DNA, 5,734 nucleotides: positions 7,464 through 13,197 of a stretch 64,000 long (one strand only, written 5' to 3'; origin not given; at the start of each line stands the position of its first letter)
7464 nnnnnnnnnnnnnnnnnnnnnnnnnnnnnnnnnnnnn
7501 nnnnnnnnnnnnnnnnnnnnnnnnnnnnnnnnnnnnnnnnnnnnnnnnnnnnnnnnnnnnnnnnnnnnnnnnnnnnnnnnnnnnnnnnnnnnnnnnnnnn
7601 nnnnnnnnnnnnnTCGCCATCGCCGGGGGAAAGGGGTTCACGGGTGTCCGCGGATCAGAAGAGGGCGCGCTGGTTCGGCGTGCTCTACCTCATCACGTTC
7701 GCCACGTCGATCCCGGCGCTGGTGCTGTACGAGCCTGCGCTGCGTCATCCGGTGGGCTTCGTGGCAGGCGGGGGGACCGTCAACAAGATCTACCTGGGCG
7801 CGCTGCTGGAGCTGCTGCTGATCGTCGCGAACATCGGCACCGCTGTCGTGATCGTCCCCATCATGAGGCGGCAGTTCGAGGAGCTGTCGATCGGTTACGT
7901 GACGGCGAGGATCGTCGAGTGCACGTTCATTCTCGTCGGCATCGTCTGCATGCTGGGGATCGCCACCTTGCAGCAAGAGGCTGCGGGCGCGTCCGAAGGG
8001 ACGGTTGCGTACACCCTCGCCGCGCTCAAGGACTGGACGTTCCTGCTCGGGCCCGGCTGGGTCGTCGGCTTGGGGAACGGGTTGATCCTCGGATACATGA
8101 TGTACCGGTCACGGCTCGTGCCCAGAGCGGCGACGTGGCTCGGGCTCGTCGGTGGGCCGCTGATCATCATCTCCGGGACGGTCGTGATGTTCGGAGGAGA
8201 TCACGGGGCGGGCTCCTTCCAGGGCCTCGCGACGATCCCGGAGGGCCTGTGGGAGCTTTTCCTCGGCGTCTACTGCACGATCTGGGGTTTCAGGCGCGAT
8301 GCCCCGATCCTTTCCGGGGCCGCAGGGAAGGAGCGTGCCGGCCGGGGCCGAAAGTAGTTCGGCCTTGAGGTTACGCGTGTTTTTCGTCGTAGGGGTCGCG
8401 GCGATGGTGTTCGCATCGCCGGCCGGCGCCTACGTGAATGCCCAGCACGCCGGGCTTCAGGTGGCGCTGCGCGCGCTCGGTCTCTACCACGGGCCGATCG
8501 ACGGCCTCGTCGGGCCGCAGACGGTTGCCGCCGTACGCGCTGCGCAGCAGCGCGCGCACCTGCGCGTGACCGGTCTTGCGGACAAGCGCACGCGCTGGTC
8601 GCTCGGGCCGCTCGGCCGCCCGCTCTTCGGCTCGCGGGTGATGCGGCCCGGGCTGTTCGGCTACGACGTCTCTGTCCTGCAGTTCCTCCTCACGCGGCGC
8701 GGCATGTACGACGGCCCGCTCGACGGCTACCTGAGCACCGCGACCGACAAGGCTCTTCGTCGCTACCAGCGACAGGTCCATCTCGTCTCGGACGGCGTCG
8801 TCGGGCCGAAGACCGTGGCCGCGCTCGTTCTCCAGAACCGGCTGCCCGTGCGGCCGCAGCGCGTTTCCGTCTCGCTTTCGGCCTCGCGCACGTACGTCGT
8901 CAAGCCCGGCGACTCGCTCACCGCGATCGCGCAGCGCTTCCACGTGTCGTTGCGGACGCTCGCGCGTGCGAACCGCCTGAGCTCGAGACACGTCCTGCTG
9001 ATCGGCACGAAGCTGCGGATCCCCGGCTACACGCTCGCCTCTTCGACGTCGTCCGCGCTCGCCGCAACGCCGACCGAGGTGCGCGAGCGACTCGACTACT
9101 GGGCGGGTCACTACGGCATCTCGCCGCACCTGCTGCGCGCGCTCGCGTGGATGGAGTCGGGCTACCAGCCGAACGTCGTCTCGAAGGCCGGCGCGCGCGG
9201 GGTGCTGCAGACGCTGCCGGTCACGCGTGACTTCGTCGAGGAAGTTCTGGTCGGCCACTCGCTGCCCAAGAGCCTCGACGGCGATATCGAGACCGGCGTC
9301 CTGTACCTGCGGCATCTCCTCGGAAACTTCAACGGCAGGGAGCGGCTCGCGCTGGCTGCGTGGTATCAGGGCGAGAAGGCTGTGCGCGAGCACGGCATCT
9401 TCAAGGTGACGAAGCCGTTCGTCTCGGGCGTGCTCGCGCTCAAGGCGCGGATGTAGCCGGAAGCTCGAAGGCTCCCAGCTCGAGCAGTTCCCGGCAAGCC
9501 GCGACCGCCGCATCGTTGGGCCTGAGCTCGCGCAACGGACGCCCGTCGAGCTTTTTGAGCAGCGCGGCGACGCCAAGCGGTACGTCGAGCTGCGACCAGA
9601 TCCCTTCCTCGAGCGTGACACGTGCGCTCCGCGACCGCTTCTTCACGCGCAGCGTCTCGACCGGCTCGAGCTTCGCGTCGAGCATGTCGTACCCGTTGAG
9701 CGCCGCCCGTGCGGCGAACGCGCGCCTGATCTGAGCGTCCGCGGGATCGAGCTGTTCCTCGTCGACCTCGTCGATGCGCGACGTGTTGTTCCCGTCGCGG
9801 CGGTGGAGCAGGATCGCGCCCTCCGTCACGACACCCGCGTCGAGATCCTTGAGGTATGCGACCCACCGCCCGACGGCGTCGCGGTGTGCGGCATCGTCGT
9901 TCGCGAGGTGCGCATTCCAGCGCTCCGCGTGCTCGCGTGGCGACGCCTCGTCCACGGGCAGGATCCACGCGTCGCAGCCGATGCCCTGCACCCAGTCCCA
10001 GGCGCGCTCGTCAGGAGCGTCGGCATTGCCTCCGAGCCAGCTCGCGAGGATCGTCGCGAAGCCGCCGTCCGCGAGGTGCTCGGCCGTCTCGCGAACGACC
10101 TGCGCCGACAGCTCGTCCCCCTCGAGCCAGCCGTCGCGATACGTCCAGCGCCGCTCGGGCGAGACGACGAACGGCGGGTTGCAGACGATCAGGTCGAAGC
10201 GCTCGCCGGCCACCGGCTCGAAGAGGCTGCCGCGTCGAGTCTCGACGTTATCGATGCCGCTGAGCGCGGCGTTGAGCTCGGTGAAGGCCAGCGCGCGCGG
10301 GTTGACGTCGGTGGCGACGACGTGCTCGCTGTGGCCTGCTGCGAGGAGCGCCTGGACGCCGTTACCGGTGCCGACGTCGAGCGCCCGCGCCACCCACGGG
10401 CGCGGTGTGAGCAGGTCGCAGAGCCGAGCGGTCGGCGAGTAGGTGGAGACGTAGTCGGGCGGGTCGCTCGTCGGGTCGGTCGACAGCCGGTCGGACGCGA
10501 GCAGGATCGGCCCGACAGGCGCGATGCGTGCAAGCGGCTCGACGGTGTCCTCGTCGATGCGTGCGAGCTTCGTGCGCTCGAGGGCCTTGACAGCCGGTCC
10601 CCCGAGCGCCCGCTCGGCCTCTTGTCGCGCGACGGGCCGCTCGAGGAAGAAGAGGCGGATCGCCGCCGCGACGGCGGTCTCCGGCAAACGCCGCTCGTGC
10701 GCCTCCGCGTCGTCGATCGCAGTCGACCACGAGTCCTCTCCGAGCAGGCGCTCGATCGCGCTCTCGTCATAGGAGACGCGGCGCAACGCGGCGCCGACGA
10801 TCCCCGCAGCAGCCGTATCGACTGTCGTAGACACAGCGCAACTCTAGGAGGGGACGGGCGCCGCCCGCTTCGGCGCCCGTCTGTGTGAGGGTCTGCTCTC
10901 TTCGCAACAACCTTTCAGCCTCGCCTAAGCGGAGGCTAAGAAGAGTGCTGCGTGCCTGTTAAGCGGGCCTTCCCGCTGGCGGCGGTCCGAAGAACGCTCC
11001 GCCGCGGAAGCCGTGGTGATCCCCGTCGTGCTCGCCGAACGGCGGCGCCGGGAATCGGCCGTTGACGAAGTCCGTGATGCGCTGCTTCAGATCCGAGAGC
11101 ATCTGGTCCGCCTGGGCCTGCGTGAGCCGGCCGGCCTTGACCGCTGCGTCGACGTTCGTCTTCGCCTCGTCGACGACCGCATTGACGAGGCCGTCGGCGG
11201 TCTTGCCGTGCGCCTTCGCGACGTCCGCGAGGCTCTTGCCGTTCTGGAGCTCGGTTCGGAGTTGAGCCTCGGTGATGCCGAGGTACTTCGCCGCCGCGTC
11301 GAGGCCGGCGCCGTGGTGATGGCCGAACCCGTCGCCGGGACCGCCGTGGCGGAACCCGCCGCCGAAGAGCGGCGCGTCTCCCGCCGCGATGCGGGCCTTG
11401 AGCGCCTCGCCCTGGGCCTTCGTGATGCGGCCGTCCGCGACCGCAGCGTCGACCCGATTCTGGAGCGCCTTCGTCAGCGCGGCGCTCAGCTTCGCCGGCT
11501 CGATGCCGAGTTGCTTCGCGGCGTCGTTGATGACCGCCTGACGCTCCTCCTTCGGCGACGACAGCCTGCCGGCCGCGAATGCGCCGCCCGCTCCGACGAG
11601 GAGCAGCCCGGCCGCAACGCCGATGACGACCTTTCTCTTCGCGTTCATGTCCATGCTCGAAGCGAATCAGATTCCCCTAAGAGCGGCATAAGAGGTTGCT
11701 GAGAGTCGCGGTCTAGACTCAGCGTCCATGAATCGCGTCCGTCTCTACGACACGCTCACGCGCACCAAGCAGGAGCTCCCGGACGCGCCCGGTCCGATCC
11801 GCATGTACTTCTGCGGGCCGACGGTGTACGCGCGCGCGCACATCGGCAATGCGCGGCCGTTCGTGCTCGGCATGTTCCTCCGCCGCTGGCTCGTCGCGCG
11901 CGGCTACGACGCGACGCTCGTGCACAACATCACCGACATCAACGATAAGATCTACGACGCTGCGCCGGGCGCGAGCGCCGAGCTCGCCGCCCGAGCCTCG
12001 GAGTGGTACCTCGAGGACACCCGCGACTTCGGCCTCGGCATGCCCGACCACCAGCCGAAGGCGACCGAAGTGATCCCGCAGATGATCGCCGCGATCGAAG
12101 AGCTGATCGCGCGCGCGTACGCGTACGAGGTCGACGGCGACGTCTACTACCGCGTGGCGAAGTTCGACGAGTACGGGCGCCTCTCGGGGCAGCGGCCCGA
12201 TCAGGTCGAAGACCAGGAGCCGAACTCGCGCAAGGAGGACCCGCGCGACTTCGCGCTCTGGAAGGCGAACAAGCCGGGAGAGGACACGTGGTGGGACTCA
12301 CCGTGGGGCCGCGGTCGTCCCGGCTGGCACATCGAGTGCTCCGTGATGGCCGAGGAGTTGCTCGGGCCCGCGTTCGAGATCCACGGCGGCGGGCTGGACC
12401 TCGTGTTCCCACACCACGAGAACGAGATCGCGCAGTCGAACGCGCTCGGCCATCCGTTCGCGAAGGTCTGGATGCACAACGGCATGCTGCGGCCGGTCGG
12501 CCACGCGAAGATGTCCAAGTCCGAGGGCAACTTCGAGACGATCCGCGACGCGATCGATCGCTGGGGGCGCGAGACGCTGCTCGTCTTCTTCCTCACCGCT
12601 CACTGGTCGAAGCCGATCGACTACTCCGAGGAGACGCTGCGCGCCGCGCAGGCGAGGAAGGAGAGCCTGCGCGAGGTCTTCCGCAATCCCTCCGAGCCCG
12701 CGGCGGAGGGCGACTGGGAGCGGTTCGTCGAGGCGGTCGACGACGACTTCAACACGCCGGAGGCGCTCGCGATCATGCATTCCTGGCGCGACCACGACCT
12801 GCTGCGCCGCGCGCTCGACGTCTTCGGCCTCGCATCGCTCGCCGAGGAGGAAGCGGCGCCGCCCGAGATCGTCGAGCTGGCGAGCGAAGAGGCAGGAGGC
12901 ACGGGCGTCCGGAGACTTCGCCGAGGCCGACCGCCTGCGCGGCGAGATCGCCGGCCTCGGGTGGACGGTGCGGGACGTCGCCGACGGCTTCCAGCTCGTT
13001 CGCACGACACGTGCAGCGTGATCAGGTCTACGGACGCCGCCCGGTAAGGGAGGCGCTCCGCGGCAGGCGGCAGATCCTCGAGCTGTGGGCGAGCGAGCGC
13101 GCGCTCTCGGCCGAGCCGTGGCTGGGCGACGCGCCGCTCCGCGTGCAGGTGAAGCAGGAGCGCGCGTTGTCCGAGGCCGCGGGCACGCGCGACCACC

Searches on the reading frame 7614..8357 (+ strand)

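Call 72: search_protein_families(library=pfam, proteins=[window:7614-8357:+], max_evalue=0.0001)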
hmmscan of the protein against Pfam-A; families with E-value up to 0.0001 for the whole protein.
window:7614-8357:+ (247 aa): 1 family
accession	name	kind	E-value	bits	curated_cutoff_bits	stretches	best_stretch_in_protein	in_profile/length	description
PF14329.11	DUF4386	-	5.8e-34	118.3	27.6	1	22-221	3-206/210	Domain of unknown function (DUF4386)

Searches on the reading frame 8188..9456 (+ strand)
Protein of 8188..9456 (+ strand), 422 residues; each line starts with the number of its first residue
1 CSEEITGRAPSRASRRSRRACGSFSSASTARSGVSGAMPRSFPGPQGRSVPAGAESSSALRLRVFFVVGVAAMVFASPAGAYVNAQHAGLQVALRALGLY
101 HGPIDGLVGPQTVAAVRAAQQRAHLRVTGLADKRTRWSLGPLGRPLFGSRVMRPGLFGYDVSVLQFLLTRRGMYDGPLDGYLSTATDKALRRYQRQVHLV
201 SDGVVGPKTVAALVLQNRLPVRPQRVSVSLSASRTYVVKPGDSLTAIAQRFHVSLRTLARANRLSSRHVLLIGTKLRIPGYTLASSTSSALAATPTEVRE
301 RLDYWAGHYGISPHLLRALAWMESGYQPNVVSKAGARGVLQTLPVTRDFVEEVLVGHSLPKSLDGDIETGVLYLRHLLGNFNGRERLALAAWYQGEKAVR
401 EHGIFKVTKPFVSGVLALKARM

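Call 72: search_protein_families(library=pfam, proteins=[window:8188-9456:+], max_evalue=0.0001)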
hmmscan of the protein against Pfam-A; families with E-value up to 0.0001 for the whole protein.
window:8188-9456:+ (422 aa): 5 families
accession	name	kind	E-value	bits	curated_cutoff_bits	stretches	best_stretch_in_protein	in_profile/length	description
PF01471.23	PG_binding_1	-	1.9e-26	92.5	23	2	90-136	8-54/57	Putative peptidoglycan binding domain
PF01476.26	LysM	-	1.1e-14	54.6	20.9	1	236-279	1-43/43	LysM domain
PF01464.25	SLT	-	2.6e-14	53.2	21.3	1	305-401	6-103/117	Transglycosylase SLT domain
PF09374.15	PG_binding_3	-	1.3e-07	32.1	24.6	0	197-234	15-50/76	Predicted Peptidoglycan domain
PF23473.1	LysM3_LYK4_5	-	3.2e-07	30.8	29.3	1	235-278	4-46/48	LYK4/5 LysM3 domain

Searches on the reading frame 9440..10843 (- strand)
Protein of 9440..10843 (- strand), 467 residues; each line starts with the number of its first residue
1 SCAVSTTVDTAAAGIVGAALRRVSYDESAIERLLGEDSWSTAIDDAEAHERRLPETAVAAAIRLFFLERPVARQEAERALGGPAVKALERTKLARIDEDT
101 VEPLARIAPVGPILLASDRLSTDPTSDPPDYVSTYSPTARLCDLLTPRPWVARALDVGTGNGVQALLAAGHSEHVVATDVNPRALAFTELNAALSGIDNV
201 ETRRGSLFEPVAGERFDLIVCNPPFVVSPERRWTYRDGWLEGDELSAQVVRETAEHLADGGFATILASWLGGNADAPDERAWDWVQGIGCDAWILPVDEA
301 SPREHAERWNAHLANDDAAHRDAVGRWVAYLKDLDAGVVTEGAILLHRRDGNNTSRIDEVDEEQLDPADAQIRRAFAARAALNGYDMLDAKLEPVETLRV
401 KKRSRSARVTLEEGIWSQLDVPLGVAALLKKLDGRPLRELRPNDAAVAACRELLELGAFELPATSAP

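Call 72: search_protein_families(library=pfam, proteins=[window:9440-10843:-], max_evalue=0.0001)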
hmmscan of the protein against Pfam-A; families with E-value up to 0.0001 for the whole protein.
window:9440-10843:- (467 aa): 7 families
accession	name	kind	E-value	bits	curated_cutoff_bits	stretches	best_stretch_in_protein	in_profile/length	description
PF05175.20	MTS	-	4.9e-14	52.8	23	1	152-230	33-113/170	Methyltransferase small domain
PF13847.12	Methyltransf_31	-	2.1e-09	37.7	27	1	153-224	6-83/145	Methyltransferase domain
PF13649.12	Methyltransf_25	-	2.9e-08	34.7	27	1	155-227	2-76/97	Methyltransferase domain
PF08241.18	Methyltransf_11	-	1.7e-06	29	21.2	1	155-222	1-67/95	Methyltransferase domain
PF23186.1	DUF7059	-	3.4e-06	27.6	27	1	23-102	2-83/85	Domain of unknown function (DUF7059)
PF06325.19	PrmA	-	2.9e-05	24.2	22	1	153-222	164-233/296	Ribosomal protein L11 methyltransferase (PrmA)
PF08242.18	Methyltransf_12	-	3.3e-05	25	30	0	155-223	1-73/98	Methyltransferase domain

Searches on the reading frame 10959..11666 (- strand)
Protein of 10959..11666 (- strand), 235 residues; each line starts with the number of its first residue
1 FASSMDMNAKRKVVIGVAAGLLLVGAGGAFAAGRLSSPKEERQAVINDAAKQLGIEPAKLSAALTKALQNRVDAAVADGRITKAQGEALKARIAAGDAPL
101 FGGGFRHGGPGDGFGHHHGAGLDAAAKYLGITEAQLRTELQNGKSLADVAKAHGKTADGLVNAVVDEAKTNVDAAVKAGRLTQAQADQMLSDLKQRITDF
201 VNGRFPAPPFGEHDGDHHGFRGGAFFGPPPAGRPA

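Call 72: search_protein_families(library=pfam, proteins=[window:10959-11666:-], max_evalue=0.0001)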
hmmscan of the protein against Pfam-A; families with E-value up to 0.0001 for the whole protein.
window:10959-11666:- (235 aa): 1 family
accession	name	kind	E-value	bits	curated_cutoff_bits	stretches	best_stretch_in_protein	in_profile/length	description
PF10925.13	DUF2680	-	5.8e-06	26.8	25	0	164-197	16-49/57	Protein of unknown function (DUF2680)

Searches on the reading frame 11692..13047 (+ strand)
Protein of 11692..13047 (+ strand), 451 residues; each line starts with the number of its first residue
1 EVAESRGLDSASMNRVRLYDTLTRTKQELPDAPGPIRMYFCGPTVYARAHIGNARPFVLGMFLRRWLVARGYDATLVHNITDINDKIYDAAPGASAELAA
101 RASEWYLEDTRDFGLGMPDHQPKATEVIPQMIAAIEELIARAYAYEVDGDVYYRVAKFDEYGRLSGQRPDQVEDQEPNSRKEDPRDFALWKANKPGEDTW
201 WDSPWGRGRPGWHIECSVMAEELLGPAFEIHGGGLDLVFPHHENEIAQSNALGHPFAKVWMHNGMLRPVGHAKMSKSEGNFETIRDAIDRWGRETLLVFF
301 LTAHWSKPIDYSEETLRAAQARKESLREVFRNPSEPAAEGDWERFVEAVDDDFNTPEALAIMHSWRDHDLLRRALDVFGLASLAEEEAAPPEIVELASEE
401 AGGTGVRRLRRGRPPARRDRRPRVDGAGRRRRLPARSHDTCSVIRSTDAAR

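Call 8: search_protein_families(library=pfam, proteins=[window:11692-13047:+], max_evalue=0.001)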
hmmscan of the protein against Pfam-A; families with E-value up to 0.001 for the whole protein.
window:11692-13047:+ (451 aa): 2 families
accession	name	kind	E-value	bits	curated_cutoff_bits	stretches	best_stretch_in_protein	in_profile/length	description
PF01406.26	tRNA-synt_1e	-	1.3e-101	340.4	27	1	34-320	8-300/301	tRNA synthetases class I (C) catalytic domain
PF09190.17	DALR_2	-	4e-06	27.7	22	1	344-363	1-20/57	DALR domain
